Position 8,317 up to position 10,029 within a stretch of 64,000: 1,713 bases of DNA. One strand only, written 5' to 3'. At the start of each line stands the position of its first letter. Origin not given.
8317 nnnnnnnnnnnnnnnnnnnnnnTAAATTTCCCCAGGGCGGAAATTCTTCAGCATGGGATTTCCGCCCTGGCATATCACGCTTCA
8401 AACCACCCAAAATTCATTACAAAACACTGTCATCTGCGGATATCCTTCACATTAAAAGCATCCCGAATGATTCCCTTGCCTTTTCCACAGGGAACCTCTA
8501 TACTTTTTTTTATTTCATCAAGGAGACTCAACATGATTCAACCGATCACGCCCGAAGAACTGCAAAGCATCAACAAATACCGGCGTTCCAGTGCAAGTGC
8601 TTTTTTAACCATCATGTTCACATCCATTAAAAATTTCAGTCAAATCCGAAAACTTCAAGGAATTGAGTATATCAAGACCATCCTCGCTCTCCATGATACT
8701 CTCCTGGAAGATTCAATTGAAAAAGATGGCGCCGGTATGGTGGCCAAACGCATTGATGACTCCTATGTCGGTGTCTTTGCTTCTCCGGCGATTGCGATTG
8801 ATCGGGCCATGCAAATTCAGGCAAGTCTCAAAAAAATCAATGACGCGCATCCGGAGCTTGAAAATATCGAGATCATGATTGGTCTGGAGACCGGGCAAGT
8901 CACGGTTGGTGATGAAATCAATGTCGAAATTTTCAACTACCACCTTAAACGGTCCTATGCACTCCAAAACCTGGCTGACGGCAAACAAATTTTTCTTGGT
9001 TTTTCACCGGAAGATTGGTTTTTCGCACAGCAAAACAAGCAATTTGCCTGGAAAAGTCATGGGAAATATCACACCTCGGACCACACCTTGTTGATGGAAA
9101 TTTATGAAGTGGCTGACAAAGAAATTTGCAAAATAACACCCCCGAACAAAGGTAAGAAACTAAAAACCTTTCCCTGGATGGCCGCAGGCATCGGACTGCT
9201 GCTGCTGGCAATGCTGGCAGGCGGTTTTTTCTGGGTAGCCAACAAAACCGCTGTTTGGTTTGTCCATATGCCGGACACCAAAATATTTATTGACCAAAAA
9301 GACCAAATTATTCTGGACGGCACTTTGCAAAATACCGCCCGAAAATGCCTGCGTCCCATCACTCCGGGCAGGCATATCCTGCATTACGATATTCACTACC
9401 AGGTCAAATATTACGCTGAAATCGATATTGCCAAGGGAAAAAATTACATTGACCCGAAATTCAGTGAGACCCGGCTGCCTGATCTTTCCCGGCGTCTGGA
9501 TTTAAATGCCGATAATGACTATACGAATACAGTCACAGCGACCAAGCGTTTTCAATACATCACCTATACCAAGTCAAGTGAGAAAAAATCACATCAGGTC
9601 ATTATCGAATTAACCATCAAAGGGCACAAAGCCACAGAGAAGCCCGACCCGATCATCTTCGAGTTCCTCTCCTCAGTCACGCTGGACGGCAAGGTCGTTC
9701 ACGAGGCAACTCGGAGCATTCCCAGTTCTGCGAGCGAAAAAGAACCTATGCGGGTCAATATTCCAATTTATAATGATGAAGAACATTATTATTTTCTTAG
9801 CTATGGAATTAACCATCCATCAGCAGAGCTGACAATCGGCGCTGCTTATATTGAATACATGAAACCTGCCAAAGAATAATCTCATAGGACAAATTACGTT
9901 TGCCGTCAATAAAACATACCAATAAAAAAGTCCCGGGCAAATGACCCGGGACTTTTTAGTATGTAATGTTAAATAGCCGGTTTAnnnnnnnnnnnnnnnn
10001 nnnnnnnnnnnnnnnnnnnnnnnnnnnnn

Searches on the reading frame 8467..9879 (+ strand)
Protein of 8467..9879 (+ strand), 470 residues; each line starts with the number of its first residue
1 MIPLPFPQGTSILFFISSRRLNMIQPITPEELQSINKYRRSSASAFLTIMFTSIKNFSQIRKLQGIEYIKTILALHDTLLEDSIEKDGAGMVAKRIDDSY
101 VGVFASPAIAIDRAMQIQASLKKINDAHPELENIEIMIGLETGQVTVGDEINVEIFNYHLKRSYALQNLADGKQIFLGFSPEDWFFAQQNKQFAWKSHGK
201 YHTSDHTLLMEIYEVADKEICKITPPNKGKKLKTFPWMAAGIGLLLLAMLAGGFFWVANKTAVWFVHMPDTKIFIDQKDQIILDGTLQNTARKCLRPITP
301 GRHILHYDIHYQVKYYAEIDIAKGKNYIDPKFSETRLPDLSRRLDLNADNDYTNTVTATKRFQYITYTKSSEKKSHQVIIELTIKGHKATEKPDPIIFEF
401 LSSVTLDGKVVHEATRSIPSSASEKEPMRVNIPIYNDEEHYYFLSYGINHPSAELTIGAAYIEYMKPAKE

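Call 87: search_protein_families(library=pfam, proteins=[window:8467-9879:+], max_evalue=0.00001)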
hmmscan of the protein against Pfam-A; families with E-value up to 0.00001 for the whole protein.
window:8467-9879:+ (470 aa): 0 families

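Call 111: search_protein_families(library=pfam, proteins=[window:8467-9879:+], max_evalue=0.0001)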
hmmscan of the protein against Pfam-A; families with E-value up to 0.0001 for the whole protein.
window:8467-9879:+ (470 aa): 1 family
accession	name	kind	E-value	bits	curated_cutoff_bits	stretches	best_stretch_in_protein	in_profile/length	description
PF00211.25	Guanylate_cyc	-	3.6e-05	23.9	21.9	1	47-148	9-114/183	Adenylate and Guanylate cyclase catalytic domain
